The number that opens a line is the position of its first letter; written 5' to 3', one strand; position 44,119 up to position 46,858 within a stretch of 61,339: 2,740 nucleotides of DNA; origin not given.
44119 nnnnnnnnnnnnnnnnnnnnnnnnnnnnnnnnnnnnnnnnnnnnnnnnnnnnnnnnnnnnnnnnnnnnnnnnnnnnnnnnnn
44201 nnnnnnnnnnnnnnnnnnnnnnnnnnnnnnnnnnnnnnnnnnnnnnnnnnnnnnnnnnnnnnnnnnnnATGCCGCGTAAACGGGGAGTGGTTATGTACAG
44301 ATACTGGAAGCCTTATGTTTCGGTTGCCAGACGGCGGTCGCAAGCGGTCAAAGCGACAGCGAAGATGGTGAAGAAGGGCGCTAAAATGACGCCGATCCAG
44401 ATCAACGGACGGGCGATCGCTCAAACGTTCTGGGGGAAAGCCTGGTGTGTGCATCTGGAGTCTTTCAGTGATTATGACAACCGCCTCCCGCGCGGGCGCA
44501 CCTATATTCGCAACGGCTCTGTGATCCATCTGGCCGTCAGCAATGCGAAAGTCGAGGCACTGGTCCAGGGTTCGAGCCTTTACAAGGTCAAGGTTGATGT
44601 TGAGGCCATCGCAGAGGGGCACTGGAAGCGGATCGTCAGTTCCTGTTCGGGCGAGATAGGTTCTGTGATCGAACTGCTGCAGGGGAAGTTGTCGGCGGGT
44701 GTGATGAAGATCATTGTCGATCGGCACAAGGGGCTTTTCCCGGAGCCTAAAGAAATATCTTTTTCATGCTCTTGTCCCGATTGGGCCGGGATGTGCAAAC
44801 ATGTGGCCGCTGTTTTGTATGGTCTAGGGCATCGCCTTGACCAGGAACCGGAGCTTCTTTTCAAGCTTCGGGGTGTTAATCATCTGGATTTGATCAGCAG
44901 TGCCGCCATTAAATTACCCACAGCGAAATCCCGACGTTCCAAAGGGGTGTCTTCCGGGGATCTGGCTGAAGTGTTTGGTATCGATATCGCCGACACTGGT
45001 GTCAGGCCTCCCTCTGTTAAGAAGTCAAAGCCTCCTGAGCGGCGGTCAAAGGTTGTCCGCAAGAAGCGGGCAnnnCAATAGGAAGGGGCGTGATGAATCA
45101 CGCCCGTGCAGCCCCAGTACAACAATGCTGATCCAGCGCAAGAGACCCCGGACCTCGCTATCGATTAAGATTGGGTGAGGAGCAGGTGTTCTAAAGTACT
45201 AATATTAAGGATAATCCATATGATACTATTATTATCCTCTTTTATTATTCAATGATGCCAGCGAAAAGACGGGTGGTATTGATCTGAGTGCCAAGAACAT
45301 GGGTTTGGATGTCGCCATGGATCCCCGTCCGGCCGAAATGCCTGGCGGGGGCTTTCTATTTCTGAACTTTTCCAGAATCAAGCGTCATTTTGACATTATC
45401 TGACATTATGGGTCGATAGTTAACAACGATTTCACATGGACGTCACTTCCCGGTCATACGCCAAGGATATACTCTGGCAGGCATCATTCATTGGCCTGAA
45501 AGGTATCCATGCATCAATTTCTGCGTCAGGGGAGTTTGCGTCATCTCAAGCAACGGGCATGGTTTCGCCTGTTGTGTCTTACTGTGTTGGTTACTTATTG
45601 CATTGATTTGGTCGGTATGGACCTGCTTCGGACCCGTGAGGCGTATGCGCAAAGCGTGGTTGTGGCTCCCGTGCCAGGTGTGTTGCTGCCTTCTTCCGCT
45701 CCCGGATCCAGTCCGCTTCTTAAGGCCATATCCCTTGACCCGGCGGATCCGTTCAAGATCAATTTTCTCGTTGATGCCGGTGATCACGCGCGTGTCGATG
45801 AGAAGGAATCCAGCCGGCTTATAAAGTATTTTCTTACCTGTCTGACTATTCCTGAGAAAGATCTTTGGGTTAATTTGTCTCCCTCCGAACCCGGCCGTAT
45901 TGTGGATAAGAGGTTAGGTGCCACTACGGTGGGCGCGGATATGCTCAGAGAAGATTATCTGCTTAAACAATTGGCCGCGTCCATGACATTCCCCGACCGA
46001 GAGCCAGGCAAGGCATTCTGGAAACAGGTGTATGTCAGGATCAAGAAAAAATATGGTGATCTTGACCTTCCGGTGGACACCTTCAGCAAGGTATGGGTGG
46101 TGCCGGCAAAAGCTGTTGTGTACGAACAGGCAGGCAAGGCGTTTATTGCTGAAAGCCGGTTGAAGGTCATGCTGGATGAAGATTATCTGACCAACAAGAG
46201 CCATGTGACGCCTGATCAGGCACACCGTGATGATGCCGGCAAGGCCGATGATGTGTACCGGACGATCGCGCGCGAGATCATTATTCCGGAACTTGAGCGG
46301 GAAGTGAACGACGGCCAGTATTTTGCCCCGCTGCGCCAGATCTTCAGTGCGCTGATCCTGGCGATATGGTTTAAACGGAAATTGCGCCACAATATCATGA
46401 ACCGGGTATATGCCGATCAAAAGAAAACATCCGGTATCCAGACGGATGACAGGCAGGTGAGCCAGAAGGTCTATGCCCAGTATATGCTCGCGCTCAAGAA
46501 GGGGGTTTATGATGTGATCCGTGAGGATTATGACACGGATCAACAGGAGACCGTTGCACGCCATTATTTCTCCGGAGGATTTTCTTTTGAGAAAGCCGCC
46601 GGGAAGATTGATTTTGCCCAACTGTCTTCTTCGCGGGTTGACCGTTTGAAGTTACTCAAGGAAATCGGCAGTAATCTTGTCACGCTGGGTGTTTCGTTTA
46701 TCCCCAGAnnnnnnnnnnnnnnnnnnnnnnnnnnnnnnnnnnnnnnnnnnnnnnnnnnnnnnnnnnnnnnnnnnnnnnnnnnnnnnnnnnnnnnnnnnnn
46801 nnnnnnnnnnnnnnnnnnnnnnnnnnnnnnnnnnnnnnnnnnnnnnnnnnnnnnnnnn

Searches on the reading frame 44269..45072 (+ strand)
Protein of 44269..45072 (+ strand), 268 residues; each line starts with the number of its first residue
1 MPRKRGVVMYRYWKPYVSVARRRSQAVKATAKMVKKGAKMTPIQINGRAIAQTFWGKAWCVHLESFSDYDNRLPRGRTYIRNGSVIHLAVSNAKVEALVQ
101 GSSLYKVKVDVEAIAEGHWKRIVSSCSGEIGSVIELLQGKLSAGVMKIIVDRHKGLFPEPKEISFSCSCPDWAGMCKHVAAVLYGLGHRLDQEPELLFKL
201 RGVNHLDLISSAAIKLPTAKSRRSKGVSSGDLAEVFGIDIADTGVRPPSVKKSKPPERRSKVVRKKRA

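Call 6: search_protein_families(library=pfam, proteins=[window:44269-45072:+], max_evalue=0.01)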
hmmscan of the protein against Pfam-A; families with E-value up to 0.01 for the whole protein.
window:44269-45072:+ (268 aa): 1 family
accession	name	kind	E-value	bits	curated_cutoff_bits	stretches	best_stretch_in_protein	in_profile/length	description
PF04434.22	SWIM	-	0.00068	19.6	19.6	1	166-184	14-35/38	SWIM zinc finger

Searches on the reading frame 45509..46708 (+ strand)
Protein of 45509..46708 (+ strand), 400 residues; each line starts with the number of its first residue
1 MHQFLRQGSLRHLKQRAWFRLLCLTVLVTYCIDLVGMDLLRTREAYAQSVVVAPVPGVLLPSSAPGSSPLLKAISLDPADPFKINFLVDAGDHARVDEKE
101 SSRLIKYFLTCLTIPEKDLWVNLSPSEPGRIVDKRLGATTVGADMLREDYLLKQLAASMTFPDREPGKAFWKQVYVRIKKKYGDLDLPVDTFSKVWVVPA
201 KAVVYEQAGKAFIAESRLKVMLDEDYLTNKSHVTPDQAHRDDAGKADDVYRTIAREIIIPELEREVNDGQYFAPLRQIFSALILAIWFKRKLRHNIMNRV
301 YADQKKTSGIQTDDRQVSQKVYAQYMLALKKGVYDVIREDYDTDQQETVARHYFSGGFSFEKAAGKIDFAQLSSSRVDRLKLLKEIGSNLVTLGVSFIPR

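Call 79: search_protein_families(library=ncbifam, proteins=[window:45509-46708:+], max_evalue=1)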
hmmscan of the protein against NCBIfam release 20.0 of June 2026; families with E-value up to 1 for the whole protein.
window:45509-46708:+ (400 aa): 0 families

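Call 80: search_protein_families(library=pfam, proteins=[window:45509-46708:+], max_evalue=1)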
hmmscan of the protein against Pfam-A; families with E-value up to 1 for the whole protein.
window:45509-46708:+ (400 aa): 1 family
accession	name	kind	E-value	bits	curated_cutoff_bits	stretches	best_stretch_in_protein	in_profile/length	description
PF07902.16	Gp58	-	0.081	11.7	34.5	1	286-348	102-166/594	gp58-like protein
